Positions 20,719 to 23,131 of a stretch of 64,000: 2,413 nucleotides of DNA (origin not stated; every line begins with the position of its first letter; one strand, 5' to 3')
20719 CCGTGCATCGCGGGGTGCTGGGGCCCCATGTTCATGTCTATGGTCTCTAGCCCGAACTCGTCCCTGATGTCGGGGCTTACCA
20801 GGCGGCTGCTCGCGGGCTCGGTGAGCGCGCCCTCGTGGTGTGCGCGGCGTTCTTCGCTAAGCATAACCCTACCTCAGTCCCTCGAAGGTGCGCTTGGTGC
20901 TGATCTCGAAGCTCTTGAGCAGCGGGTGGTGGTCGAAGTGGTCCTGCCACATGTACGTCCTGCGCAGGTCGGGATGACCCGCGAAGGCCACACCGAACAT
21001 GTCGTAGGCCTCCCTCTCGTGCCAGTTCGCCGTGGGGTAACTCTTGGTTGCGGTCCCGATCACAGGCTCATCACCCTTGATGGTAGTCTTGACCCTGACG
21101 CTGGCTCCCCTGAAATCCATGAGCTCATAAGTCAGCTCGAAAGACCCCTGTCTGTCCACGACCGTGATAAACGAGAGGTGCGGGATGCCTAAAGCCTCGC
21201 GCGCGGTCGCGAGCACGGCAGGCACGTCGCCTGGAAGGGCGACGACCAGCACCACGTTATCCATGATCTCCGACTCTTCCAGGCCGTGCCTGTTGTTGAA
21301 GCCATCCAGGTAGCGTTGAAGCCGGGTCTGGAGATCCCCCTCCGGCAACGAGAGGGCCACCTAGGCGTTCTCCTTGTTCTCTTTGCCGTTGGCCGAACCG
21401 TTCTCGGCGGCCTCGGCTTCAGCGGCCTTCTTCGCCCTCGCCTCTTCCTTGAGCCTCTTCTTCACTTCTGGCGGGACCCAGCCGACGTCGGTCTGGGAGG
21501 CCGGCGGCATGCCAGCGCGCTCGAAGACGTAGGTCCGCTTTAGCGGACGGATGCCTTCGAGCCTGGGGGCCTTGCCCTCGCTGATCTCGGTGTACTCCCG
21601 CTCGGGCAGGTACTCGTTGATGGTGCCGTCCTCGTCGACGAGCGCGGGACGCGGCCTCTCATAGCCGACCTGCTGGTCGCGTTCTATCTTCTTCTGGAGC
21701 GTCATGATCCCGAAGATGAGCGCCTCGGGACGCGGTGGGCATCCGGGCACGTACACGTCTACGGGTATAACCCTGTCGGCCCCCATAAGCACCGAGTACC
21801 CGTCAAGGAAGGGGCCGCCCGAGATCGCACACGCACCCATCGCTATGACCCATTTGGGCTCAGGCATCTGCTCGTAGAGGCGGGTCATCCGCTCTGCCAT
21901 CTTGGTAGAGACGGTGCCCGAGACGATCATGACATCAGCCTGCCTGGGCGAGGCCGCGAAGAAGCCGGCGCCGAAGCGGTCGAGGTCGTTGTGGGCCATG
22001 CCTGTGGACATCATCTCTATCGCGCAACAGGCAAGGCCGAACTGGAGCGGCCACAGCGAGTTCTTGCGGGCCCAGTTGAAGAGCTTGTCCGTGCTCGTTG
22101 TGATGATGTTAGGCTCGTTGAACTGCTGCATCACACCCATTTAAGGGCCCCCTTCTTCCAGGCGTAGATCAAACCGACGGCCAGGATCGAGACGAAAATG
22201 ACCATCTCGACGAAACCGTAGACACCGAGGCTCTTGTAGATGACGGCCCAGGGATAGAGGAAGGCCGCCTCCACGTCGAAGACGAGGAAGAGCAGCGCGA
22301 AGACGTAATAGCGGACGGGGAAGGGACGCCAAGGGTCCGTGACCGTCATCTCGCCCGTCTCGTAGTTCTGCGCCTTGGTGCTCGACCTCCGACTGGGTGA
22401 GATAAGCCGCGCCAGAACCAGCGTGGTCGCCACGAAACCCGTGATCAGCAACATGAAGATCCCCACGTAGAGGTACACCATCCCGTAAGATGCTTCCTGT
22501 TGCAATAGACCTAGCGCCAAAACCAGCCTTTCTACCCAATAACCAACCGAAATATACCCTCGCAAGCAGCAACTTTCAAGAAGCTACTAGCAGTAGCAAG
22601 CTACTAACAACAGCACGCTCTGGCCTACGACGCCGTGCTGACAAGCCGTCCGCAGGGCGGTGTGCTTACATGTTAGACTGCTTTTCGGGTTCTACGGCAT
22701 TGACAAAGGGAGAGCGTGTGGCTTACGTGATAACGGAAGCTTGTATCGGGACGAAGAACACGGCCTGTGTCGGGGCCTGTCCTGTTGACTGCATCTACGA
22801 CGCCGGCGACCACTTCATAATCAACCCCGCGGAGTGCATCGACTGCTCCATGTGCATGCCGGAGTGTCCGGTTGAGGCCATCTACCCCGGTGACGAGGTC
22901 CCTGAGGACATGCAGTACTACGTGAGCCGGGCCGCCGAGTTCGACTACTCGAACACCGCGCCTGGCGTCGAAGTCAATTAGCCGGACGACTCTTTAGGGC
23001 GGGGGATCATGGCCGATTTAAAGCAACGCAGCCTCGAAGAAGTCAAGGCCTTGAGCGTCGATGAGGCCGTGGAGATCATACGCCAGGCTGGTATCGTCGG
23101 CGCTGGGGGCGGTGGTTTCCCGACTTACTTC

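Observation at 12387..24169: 11-subunit complex I without NuoEFG, divergent from a ferredoxin and RnfC/PduS-like flavoprotein: candidate alternative electron-input module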

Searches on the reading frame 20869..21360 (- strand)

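Call 4: search_protein_families(library=pfam, proteins=[window:20869-21360:-], max_evalue=0.01)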
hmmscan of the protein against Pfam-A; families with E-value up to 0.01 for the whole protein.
window:20869-21360:- (163 aa): 1 family
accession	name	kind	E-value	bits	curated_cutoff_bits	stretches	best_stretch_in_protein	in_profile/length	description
PF00329.25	Complex1_30kDa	-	6.2e-32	111.2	22.5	1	43-155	5-122/124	Respiratory-chain NADH dehydrogenase, 30 Kd subunit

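Call 5: search_protein_families(library=ncbifam, proteins=[window:20869-21360:-], max_evalue=0.01)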
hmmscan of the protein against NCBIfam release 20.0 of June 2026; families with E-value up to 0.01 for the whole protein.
window:20869-21360:- (163 aa): 17 families
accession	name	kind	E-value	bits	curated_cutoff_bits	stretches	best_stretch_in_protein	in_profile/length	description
TIGR01961.1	NuoC_fam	subfamily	2.2e-25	89.5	122.45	1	46-154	10-121/122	NADH (or F420H2) dehydrogenase, subunit C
NF009808.0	PRK13292.1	equivalog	2.9e-21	75.1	1156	1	73-153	295-375/791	NADH-quinone oxidoreductase subunit B/C/D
NF006304.0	PRK08491.1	equivalog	5.6e-21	75.3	228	1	27-153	49-176/263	NADH-quinone oxidoreductase subunit C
NF004733.0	PRK06074.1-5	equivalog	2e-19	70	225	1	65-153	64-151/203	NADH-quinone oxidoreductase subunit C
NF004737.0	PRK06074.2-4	equivalog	1.2e-17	64.2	144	1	60-157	36-130/150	NADH-quinone oxidoreductase subunit C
NF005856.0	PRK07785.1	equivalog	1.1e-16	61.5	224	1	86-149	158-220/246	NADH-quinone oxidoreductase subunit C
NF040611.1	F420_dehyd_FpoC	exception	4e-16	59.3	220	1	43-158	35-153/158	F420H2 dehydrogenase subunit FpoC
NF008728.0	PRK11742.1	equivalog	4.6e-16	58.3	840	1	73-152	94-173/598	NADH-quinone oxidoreductase subunit C/D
NF005832.0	PRK07735.1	equivalog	1.9e-15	57.1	431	1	54-152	326-424/430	NADH-quinone oxidoreductase subunit C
NF004730.0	PRK06074.1-1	equivalog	1.6e-14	54.3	193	1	86-155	91-160/200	NADH-quinone oxidoreductase subunit C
NF004735.0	PRK06074.2-2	equivalog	2e-14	53.8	176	1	50-159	42-154/158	NADH-quinone oxidoreductase subunit C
NF009141.0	PRK12494.1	equivalog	5.2e-14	52.5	175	1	84-150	97-162/175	NAD(P)H-quinone oxidoreductase subunit J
NF004734.0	PRK06074.2-1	equivalog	2.1e-13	50.6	169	1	54-158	45-156/164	NADH-quinone oxidoreductase subunit C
NF004732.0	PRK06074.1-4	equivalog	7.7e-13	48.7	376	1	88-153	132-197/250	NADH-quinone oxidoreductase subunit C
NF004731.0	PRK06074.1-3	equivalog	4.1e-12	46.3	303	1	69-154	64-148/207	NADH-quinone oxidoreductase subunit C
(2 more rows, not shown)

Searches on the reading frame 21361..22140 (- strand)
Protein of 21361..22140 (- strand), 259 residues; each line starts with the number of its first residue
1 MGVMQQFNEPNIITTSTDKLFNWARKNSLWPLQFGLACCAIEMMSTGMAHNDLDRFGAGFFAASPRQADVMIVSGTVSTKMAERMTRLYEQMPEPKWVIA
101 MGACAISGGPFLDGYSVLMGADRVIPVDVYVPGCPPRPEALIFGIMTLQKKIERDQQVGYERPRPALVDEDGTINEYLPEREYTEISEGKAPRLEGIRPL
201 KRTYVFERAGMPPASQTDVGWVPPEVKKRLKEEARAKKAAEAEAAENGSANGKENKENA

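Call 4: search_protein_families(library=pfam, proteins=[window:21361-22140:-], max_evalue=0.01)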
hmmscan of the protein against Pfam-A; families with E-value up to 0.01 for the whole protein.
window:21361-22140:- (259 aa): 1 family
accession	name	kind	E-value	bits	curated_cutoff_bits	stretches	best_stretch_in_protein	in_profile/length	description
PF01058.29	Oxidored_q6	-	3.8e-29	101.4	27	1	38-147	1-127/128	NADH ubiquinone oxidoreductase, 20 Kd subunit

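Call 5: search_protein_families(library=ncbifam, proteins=[window:21361-22140:-], max_evalue=0.01)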
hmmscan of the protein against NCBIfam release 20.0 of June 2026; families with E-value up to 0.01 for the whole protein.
window:21361-22140:- (259 aa): 16 families
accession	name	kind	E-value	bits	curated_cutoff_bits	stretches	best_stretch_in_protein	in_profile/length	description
NF011394.0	PRK14819.1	equivalog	4e-77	259.3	312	1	10-162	14-166/264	NADH-quinone oxidoreductase subunit B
NF005012.1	PRK06411.1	subfamily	2.3e-73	245.2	116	1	4-157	11-163/166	NADH-quinone oxidoreductase subunit NuoB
TIGR01957.1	nuoB_fam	subfamily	4.6e-72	240.7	142.7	1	12-154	2-144/145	NADH-quinone oxidoreductase subunit B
NF011388.0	PRK14813.1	equivalog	1.9e-66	223.5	294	1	5-162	6-162/189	NADH dehydrogenase subunit B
NF011390.0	PRK14815.1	equivalog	1.3e-64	216.9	281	1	9-157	15-162/183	NADH dehydrogenase subunit B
NF009808.0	PRK13292.1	equivalog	1.3e-63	215.1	1156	1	8-234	6-226/791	NADH-quinone oxidoreductase subunit B/C/D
NF011391.0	PRK14816.1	equivalog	2.9e-61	206.5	283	1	10-159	35-184/196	NADH-quinone oxidoreductase subunit B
NF011393.0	PRK14818.1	equivalog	9.2e-61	204.3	255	1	13-163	17-166/173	NADH dehydrogenase subunit B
NF011395.0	PRK14820.1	equivalog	2.1e-56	190.5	263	1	7-155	13-160/180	NADH-quinone oxidoreductase subunit B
NF011392.0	PRK14817.1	equivalog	3.2e-52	176.8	271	1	18-157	27-165/182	NADH-quinone oxidoreductase subunit B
NF011389.0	PRK14814.1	equivalog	1.1e-49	168.7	285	1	16-155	22-160/186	NADH dehydrogenase subunit B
TIGR03294.1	FrhG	equivalog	4.4e-07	29.9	245.5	1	67-152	50-145/228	coenzyme F420 hydrogenase subunit gamma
NF045875.1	F420_non_VhuG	exception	5.9e-05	22.5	450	0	121-149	136-164/286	F420-non-reducing hydrogenase subunit VhuG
NF040831.1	sulfhyd_ShyD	equivalog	0.00018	21.2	460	0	63-108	44-87/240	NAD(P)-dependent hydrogenase/sulfhydrogenase 2 subunit delta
NF040836.1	sulfhyd_HydD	equivalog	0.0024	17.1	500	0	66-109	52-93/261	NADPH-dependent hydrogenase/sulfhydrogenase 1 subunit delta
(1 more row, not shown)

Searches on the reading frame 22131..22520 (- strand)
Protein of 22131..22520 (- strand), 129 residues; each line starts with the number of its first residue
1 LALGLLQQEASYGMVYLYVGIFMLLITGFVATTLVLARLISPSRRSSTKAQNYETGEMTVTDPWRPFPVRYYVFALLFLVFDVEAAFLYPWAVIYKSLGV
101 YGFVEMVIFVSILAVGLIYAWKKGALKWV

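Call 4: search_protein_families(library=pfam, proteins=[window:22131-22484:-], max_evalue=0.01)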
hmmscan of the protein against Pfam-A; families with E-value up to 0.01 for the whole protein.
window:22131-22484:- (117 aa): 1 family
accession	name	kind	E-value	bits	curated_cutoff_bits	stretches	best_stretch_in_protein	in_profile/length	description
PF00507.24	Oxidored_q4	-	6.5e-37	126.1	23.3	1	19-116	2-99/99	NADH-ubiquinone/plastoquinone oxidoreductase, chain 3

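Call 78: search_protein_families(library=ncbifam, proteins=[window:22131-22520:-], max_evalue=0.00001)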
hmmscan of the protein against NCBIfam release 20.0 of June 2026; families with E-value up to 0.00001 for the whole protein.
window:22131-22520:- (129 aa): 5 families
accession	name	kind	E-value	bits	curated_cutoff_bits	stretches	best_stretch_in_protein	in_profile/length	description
NF005839.0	PRK07756.1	equivalog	8.7e-37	126.1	163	1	11-129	4-122/122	NADH-quinone oxidoreductase subunit A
NF006303.0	PRK08489.1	equivalog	1e-30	106.9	145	1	17-128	9-125/129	NAD(P)H-quinone oxidoreductase subunit 3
NF005922.0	PRK07928.1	equivalog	3.4e-28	98.5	155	1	18-128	4-118/119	NADH-quinone oxidoreductase subunit A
NF005022.0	PRK06432.1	equivalog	9.2e-16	58.2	164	1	47-129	68-150/151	NADH dehydrogenase subunit A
NF004727.0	PRK06073.1-2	equivalog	1.5e-06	28.4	101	1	31-116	19-100/120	NADH dehydrogenase subunit A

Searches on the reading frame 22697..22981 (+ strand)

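Call 4: search_protein_families(library=pfam, proteins=[window:22697-22981:+], max_evalue=0.01)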
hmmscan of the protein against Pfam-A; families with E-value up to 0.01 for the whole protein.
window:22697-22981:+ (94 aa): 11 families
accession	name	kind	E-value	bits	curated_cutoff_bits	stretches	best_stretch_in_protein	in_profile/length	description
PF00037.32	Fer4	-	1.8e-08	34.3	21.1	1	41-63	2-24/24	4Fe-4S binding domain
PF12838.12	Fer4_7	-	1.9e-07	31.9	27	1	47-68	2-23/52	4Fe-4S dicluster domain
PF14697.11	Fer4_21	-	6.1e-06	26.7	35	1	10-62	2-57/59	4Fe-4S dicluster domain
PF13237.11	Fer4_10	-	3.8e-05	24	25.5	2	41-64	3-22/53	4Fe-4S dicluster domain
PF13187.11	Fer4_9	-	4.3e-05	23.9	27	2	22-62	6-52/52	4Fe-4S dicluster domain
PF12797.12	Fer4_2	-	6.1e-05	23.2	24.5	1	39-59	2-22/22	4Fe-4S binding domain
PF13484.11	Fer4_16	-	0.00011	23.4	30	1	46-68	1-24/66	4Fe-4S double cluster binding domain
PF12800.12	Fer4_4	-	0.00012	22.5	24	0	44-59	1-16/17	4Fe-4S binding domain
PF13183.11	Fer4_8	-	0.00022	22.2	27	1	46-62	4-20/68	4Fe-4S dicluster domain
PF12837.12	Fer4_6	-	0.00034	20.9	25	1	42-62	4-24/24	4Fe-4S binding domain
PF13534.11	Fer4_17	-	0.00052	21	22.2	1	46-66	1-21/61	4Fe-4S dicluster domain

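Call 5: search_protein_families(library=ncbifam, proteins=[window:22697-22981:+], max_evalue=0.01)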
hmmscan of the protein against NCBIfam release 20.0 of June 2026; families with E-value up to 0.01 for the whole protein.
window:22697-22981:+ (94 aa): 54 families (the best 25 are shown)
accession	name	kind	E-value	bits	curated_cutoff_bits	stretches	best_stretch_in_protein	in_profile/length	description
NF045480.1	FdxA_Actino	equivalog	1.9e-24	86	125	1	9-90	2-83/107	ferredoxin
NF045490.1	FdxA_Protbact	equivalog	1.1e-23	83.5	135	1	9-82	2-75/104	ferredoxin FdxA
NF058577.1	FdxA_fam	equivalog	4.4e-16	58.8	65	2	9-61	2-52/52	4Fe-4S ferredoxin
TIGR01944.1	rnfB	subfamily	2.9e-11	43.3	68.7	1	6-66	105-164/190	RnfABCDGE type electron transport complex subunit B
NF003475.0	PRK05113.1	equivalog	1.7e-09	37.8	203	1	5-63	104-161/190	electron transport complex subunit RsxB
TIGR04105.1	FeFe_hydrog_B1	subfamily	3.3e-09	35.9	450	1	7-63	104-160/462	monomeric [FeFe] hydrogenase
NF045874.1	Vhu_polyferre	exception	7.4e-09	34.8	600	1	11-75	125-187/381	F420-non-reducing hydrogenase associated-polyferredoxin VhuB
NF006446.0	PRK08764.1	equivalog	2.1e-08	34.2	220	1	6-62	78-133/139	Rnf electron transport complex subunit RnfB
NF038355.1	FDH3_beta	equivalog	2.2e-07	31.1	240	1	3-61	41-100/180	formate dehydrogenase FDH3 subunit beta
NF033683.1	di_4Fe-4S_YfhL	equivalog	2.8e-07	30.8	86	1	45-68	7-30/80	YfhL family 4Fe-4S dicluster ferredoxin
NF038196.1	ferrodoxin_EFR1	subfamily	2.8e-06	27.5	75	1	10-74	180-241/242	EFR1 family ferrodoxin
NF005415.0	PRK06991.1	equivalog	3.6e-06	26.8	281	1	6-62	77-132/284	electron transport complex subunit RsxB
TIGR04395.1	cutC_activ_rSAM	equivalog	5.8e-06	25.8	360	1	14-62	52-103/309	choline TMA-lyase-activating enzyme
NF041715.1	arsenate_red_ArrB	equivalog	8.2e-06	25.5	450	1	12-69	53-111/233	arsenate respiratory reductase iron-sulfur subunit ArrB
NF040770.1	hetero_SS_HdrA2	exception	1.6e-05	23.3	1100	1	8-77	571-638/777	CoB-CoM heterodisulfide reductase HdrA2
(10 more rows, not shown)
